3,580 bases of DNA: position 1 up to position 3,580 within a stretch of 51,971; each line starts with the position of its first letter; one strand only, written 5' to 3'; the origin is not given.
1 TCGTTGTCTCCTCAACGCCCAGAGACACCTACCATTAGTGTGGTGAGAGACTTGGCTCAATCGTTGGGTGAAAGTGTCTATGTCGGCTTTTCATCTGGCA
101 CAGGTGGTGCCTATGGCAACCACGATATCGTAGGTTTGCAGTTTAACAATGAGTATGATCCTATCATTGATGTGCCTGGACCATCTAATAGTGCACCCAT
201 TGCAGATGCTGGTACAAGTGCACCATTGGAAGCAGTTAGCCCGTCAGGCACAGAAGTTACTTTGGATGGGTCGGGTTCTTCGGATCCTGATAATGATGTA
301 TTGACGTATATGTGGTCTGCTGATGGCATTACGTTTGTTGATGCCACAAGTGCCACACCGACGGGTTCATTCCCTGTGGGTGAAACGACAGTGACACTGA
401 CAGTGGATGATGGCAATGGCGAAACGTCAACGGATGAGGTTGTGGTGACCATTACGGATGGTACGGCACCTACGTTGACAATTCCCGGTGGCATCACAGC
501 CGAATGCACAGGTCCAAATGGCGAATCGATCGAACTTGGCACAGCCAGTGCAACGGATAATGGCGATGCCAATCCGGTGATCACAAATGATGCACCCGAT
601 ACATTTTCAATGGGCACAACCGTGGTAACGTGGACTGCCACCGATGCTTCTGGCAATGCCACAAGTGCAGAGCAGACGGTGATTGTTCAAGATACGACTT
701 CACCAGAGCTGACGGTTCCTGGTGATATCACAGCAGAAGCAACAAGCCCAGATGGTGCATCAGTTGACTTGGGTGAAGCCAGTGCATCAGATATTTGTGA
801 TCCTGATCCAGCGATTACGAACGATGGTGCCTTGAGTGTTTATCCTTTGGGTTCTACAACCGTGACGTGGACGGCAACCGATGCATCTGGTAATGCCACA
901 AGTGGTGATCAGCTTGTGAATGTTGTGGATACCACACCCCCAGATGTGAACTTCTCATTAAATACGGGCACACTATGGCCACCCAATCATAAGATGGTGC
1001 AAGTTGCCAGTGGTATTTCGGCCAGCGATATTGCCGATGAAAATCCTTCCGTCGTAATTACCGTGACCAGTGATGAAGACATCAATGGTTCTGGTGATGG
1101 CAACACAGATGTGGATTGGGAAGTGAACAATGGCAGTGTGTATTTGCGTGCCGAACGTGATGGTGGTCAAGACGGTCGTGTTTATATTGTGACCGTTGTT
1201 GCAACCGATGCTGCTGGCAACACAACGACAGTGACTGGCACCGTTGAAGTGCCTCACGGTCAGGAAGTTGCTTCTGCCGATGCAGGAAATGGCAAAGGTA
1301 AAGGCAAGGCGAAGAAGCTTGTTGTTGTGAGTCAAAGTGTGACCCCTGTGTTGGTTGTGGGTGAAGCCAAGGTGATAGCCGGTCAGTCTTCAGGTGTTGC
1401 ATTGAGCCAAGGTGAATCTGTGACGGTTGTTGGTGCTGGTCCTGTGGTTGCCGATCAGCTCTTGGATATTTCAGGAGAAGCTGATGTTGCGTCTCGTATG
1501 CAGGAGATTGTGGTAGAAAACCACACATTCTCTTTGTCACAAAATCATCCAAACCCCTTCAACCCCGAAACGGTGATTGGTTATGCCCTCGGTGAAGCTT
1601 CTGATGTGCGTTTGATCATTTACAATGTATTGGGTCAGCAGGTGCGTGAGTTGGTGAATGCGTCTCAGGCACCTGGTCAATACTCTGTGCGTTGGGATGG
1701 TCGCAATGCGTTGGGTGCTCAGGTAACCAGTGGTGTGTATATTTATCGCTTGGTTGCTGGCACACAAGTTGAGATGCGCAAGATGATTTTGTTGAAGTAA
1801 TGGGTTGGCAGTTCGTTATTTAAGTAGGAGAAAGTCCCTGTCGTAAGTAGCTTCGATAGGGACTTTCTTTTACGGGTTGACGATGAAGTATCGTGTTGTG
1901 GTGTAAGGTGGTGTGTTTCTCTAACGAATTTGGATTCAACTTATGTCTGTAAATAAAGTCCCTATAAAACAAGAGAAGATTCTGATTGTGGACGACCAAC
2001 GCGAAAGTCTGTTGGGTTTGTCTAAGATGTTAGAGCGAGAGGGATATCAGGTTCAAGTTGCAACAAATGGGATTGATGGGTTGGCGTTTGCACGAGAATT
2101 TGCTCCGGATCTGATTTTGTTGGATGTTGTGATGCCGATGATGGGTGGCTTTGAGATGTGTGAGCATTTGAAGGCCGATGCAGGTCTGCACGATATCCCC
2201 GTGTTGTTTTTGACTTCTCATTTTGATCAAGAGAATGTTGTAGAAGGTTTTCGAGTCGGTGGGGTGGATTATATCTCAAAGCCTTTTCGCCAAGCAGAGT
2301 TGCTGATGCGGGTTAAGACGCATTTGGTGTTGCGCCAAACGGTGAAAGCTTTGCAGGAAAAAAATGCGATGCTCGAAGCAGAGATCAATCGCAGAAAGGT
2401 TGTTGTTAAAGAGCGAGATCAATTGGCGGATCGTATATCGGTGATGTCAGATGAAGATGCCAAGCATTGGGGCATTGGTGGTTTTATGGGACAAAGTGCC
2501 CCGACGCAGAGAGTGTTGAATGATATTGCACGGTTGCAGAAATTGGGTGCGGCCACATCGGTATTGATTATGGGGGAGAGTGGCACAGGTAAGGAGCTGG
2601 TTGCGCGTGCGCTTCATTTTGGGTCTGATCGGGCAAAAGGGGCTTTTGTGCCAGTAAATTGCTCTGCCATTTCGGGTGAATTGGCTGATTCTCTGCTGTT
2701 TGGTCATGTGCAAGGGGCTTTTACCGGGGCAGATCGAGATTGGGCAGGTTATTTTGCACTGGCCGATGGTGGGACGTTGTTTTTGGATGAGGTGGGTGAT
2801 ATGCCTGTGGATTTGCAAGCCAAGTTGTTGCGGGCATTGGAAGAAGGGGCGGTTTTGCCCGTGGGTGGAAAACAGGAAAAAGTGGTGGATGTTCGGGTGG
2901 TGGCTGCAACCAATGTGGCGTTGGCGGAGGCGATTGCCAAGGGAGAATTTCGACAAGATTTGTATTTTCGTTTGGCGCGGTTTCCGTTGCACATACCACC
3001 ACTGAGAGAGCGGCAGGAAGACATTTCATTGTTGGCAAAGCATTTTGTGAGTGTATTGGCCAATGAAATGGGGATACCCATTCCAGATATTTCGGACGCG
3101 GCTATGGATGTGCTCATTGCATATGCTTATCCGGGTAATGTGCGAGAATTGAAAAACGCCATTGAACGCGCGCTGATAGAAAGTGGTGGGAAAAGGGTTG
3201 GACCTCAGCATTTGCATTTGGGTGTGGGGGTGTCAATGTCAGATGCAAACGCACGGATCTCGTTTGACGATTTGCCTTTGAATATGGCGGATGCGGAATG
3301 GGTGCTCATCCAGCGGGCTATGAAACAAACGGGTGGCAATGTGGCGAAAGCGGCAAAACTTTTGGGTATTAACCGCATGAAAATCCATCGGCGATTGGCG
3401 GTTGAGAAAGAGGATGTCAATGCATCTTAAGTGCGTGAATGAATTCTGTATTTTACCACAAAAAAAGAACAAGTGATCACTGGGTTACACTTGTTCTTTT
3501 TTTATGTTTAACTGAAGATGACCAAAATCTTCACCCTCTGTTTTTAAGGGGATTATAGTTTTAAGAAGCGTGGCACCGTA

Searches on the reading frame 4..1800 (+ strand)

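Call 14: search_protein_families(library=pfam, proteins=[window:4-1800:+], max_evalue=0.0001)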
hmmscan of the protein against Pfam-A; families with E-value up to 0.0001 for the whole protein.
window:4-1800:+ (598 aa): 8 families
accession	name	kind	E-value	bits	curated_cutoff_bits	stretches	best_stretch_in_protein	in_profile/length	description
PF02494.22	HYR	-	5.2e-15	56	21.7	1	152-227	2-80/81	HYR domain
PF13860.13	FlgD_ig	-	8.9e-11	42.1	27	1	530-585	20-75/79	FlgD Ig-like domain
PF22352.2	K319L-like_PKD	-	1.2e-08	35.3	27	1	78-150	7-84/84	K319L-like, PKD domain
PF18911.6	PKD_4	-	8.4e-08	32.6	27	1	62-149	1-84/85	PKD domain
PF00139.26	Lectin_legB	-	7.6e-06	26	26.3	1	4-50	190-237/250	Legume lectin domain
PF17963.7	Big_9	-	2.5e-05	25.5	23.6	1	62-149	1-89/89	Bacterial Ig domain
PF21027.3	Sde0182_C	-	5.1e-05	24.2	27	0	84-159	1-74/83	Cellulose-binding protein Sde0182, C-terminal domain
PF16403.11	Bact_surface_Ig-like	-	6.5e-05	23.3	27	0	175-228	16-71/71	Bacterial surface protein, Ig-like domain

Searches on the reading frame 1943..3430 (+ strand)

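Call 14: search_protein_families(library=pfam, proteins=[window:1943-3430:+], max_evalue=0.0001)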
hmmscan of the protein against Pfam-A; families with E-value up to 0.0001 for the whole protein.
window:1943-3430:+ (495 aa): 6 families
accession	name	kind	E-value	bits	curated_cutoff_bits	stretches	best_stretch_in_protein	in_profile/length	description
PF00158.32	Sigma54_activat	-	4.4e-61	205.9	20.2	1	182-349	2-167/168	Sigma-54 interaction domain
PF00072.30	Response_reg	-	1.4e-27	96.5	30.2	1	13-124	1-110/111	Response regulator receiver domain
PF25601.1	AAA_lid_14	-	6.9e-23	80.7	27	1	355-426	1-72/87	AAA+ ATPase lid domain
PF14532.12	Sigma54_activ_2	-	1e-18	68.3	25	1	182-354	1-138/138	Sigma-54 interaction domain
PF02954.25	HTH_8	-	3.4e-10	39.9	22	1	449-485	3-39/42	Bacterial regulatory protein, Fis family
PF07728.20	AAA_5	-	2.6e-06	27.9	22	1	207-325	2-123/139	AAA domain (dynein-related subfamily)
